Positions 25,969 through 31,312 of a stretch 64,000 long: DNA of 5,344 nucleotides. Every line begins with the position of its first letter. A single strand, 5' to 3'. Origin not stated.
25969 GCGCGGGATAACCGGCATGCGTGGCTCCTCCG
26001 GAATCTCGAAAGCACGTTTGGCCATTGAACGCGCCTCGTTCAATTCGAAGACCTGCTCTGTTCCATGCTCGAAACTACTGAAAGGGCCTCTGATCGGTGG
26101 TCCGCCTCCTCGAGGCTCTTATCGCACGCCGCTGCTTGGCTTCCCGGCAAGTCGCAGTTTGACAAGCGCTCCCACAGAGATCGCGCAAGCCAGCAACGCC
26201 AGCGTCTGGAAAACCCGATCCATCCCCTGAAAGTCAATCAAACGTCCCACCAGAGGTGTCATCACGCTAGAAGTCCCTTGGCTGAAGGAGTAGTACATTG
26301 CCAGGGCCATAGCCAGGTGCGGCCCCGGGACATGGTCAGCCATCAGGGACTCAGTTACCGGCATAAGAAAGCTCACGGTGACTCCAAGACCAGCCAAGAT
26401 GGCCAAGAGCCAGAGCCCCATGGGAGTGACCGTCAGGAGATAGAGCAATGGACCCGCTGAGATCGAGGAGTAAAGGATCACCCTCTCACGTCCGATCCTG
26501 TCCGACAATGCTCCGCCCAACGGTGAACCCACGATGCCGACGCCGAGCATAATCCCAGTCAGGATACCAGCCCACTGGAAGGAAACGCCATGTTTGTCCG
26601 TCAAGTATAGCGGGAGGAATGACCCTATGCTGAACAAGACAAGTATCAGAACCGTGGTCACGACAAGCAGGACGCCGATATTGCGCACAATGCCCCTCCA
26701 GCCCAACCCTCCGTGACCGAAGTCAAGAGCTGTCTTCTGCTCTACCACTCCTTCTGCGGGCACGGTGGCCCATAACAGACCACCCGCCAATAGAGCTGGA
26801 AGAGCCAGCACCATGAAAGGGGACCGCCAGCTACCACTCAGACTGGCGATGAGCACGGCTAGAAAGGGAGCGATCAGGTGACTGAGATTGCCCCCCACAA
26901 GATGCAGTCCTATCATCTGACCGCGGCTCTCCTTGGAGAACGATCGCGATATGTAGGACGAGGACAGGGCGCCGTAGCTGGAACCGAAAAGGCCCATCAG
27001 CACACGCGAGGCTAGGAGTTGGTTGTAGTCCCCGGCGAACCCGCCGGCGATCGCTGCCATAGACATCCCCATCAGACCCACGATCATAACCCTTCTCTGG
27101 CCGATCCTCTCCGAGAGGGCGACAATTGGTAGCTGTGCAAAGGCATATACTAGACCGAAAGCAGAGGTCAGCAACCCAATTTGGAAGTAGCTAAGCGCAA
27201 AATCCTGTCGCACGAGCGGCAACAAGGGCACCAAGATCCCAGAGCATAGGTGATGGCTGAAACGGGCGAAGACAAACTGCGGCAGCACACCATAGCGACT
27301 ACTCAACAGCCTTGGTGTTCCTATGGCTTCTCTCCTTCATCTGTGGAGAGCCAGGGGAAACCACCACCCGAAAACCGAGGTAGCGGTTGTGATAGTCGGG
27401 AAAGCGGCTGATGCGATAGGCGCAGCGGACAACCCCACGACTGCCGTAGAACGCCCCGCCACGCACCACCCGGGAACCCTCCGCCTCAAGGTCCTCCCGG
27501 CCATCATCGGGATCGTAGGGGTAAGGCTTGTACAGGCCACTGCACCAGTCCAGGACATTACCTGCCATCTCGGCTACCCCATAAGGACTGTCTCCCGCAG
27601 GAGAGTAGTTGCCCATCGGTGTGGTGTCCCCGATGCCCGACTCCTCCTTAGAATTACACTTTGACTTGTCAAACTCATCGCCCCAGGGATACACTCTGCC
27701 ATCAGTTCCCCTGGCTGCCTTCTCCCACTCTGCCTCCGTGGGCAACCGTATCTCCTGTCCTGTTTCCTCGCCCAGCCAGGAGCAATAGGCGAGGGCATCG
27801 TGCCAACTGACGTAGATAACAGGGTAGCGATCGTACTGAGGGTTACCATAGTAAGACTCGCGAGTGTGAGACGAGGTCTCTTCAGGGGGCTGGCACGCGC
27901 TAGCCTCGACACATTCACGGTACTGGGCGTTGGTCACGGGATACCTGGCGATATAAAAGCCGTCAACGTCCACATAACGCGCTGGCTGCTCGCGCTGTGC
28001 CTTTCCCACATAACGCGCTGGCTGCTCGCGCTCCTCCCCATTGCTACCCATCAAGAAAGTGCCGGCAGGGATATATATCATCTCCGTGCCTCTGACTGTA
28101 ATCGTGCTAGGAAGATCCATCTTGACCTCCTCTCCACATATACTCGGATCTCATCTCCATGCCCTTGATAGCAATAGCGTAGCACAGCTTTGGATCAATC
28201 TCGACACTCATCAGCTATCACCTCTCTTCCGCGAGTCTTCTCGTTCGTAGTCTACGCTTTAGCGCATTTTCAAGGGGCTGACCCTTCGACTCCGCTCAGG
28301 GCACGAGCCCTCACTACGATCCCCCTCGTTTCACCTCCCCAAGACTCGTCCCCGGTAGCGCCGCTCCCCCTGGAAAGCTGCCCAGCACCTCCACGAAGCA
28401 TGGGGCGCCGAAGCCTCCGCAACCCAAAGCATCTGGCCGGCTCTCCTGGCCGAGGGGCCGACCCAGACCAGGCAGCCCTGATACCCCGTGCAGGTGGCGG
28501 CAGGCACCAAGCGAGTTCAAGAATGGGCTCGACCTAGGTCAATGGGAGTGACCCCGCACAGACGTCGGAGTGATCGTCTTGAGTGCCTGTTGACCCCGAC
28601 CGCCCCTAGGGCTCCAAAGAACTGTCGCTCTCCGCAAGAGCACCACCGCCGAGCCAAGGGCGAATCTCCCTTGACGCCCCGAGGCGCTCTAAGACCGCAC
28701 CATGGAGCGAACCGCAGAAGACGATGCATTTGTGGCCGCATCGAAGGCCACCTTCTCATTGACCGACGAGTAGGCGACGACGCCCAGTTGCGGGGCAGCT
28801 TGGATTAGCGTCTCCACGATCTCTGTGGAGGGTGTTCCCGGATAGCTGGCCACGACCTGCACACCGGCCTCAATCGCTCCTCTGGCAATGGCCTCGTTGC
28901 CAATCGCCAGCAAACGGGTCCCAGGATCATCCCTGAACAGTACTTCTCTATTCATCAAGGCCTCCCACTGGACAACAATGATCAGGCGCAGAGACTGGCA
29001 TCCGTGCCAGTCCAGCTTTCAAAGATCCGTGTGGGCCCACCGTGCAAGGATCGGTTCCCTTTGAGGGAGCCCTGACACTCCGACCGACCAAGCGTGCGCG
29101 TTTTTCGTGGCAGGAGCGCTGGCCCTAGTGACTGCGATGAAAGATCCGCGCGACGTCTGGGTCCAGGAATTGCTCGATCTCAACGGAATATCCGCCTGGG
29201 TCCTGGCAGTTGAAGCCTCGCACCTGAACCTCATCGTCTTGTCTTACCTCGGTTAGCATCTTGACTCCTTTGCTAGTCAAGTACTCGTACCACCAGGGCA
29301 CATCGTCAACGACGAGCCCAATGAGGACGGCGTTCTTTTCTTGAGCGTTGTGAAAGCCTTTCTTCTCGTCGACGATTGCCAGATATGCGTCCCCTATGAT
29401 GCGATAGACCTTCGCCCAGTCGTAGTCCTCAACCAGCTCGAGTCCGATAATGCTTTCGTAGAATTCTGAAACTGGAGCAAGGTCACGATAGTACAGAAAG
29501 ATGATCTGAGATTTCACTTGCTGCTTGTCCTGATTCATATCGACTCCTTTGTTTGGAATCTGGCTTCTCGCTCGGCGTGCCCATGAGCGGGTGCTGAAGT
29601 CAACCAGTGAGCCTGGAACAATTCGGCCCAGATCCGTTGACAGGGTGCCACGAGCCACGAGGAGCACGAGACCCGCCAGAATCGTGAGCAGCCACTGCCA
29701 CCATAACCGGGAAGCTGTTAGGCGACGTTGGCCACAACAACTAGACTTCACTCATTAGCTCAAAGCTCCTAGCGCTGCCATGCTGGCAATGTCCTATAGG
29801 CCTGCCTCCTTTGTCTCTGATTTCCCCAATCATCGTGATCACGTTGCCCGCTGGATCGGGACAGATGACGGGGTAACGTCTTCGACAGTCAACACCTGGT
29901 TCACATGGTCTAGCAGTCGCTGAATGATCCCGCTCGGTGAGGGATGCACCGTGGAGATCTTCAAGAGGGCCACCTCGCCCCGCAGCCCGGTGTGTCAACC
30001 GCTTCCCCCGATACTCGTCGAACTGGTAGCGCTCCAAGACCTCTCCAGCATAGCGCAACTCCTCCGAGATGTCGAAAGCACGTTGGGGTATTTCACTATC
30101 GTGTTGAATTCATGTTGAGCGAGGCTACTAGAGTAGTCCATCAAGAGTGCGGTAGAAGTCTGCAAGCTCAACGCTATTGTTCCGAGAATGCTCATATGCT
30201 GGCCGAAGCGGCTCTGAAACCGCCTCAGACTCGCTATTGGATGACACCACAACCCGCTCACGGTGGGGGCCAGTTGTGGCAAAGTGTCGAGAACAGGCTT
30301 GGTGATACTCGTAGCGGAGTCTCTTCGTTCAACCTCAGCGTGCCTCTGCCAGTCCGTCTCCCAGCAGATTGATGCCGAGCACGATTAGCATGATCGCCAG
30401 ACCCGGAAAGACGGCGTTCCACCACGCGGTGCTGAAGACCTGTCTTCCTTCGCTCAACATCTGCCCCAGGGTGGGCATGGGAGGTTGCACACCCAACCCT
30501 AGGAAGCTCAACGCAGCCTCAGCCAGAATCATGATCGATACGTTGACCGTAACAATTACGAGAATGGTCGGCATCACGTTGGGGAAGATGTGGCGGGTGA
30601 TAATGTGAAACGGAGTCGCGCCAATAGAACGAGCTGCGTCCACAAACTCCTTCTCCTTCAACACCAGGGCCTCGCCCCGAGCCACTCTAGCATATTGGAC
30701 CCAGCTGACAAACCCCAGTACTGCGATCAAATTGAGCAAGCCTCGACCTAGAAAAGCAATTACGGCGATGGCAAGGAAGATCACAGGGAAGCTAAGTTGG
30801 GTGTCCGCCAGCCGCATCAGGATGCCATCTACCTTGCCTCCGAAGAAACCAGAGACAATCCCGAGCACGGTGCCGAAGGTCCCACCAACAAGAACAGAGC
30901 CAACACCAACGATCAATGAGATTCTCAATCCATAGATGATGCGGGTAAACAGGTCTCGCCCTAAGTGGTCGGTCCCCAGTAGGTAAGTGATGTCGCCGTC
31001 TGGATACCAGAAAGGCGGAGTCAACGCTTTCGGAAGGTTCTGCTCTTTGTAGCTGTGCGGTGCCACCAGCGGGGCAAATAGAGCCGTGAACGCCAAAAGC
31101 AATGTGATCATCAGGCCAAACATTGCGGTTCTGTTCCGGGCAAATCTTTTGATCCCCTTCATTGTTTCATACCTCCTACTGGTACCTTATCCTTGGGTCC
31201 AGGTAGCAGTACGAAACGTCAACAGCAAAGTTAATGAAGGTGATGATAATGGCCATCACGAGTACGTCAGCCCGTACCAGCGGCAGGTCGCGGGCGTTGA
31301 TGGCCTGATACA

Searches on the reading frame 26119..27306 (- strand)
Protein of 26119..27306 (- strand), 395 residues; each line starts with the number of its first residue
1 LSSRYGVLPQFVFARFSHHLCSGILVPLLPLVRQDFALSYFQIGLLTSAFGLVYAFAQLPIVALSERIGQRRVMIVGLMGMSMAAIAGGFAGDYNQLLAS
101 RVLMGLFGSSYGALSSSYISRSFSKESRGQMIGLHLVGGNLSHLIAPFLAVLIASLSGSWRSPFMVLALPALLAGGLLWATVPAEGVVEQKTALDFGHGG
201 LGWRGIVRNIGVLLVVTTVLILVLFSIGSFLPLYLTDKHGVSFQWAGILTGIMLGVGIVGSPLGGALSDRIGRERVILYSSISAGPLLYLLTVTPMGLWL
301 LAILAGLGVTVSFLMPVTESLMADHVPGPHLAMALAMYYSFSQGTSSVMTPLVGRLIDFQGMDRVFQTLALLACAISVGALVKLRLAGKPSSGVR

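Call 10: search_protein_families(library=pfam, proteins=[window:26119-27306:-], max_evalue=0.0001)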
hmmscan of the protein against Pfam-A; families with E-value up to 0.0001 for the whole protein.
window:26119-27306:- (395 aa): 3 families
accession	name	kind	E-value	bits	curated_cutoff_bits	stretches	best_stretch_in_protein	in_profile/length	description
PF07690.21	MFS_1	-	6.4e-63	213.2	33.4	2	12-282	2-276/347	Major Facilitator Superfamily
PF00083.30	Sugar_tr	-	4e-11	42.9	22.3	1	39-176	44-187/452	Sugar (and other) transporter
PF12832.13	MFS_1_like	-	6.7e-05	22.5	25.2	0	23-367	16-372/373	MFS_1 like family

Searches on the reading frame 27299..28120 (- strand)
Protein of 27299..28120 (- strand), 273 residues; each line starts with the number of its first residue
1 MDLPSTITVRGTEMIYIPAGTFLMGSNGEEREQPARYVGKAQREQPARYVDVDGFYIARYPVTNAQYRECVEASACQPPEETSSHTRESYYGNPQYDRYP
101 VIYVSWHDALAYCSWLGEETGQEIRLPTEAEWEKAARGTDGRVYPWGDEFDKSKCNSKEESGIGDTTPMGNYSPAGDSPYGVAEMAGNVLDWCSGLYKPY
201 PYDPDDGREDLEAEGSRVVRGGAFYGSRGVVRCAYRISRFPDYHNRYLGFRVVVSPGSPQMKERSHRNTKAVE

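Call 10: search_protein_families(library=pfam, proteins=[window:27299-28120:-], max_evalue=0.0001)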
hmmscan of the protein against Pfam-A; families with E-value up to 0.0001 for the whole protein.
window:27299-28120:- (273 aa): 1 family
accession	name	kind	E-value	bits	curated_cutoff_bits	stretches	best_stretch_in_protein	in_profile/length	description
PF03781.23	FGE-sulfatase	-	4.9e-57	193.9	23.3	1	12-253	3-254/255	Sulfatase-modifying factor enzyme 1-like domain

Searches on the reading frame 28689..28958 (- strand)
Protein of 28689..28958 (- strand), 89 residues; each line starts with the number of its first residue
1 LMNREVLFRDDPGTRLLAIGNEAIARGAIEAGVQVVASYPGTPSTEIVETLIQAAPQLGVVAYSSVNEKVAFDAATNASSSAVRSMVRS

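Call 71: search_protein_families(library=pfam, proteins=[window:28689-28958:-], max_evalue=0.001)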
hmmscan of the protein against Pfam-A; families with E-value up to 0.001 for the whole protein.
window:28689-28958:- (89 aa): 1 family
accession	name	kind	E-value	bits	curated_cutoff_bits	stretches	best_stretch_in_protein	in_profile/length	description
PF01855.24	POR_N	-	1.1e-07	32.3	27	1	27-87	2-65/231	Pyruvate flavodoxin/ferredoxin oxidoreductase, thiamine diP-bdg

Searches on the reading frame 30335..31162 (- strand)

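Call 10: search_protein_families(library=pfam, proteins=[window:30335-31162:-], max_evalue=0.0001)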
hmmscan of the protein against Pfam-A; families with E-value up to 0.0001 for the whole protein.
window:30335-31162:- (275 aa): 2 families
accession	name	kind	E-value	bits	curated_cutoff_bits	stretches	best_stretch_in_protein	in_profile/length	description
PF00528.27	BPD_transp_1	-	3.8e-29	102.2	26.4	1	97-273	1-176/184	Binding-protein-dependent transport system inner membrane component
PF12911.12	OppC_N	-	1.1e-13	51.2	23.9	1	4-50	7-53/53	N-terminal TM domain of oligopeptide transport permease C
